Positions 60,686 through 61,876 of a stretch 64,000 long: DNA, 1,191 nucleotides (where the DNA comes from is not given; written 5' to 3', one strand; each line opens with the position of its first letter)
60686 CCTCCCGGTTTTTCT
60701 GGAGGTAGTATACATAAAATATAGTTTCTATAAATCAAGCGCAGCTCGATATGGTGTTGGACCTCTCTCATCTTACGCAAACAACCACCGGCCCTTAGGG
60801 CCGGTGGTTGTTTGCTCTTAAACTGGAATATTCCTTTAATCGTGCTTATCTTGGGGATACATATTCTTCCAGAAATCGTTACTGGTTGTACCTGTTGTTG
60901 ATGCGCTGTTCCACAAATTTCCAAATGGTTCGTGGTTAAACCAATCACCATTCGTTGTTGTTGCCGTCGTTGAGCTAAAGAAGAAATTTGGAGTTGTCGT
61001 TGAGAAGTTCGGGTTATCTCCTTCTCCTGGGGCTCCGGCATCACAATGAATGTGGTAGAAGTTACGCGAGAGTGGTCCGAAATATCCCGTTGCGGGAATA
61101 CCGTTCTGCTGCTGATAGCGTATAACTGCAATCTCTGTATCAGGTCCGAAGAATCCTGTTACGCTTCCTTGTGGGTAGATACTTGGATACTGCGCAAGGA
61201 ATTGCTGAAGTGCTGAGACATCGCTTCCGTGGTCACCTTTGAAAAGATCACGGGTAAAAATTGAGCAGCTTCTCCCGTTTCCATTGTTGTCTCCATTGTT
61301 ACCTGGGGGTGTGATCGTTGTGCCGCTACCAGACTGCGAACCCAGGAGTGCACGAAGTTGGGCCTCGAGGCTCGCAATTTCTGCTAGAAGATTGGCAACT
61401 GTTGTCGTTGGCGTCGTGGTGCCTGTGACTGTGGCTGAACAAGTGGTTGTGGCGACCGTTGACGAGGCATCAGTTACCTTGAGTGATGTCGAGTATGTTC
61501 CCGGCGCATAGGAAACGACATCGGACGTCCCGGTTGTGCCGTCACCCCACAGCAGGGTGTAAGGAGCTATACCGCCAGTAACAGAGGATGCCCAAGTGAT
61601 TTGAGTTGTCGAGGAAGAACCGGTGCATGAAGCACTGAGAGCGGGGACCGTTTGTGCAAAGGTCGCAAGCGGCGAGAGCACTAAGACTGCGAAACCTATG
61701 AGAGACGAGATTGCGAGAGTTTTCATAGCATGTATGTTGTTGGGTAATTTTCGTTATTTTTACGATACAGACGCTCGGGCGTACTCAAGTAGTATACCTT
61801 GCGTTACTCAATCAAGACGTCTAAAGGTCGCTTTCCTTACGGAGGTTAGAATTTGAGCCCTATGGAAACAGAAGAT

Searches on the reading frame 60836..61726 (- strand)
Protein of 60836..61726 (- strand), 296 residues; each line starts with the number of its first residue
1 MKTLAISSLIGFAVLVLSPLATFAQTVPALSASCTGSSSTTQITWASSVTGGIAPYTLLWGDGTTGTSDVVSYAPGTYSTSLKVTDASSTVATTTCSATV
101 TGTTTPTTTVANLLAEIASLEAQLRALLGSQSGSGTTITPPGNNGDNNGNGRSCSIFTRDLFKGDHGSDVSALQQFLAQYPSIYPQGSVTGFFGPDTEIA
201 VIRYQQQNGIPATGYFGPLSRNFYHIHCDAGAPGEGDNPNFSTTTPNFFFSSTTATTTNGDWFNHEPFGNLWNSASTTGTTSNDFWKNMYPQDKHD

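Call 28: search_protein_families(library=pfam, proteins=[window:60836-61726:-], max_evalue=0.01)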
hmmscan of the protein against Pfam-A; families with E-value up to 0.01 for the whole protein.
window:60836-61726:- (296 aa): 2 families
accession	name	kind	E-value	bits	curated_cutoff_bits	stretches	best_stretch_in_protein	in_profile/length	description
PF01471.23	PG_binding_1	-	1e-13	51.6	23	1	167-218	2-51/57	Putative peptidoglycan binding domain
PF18911.6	PKD_4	-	0.00023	21.6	27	1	33-97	14-82/85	PKD domain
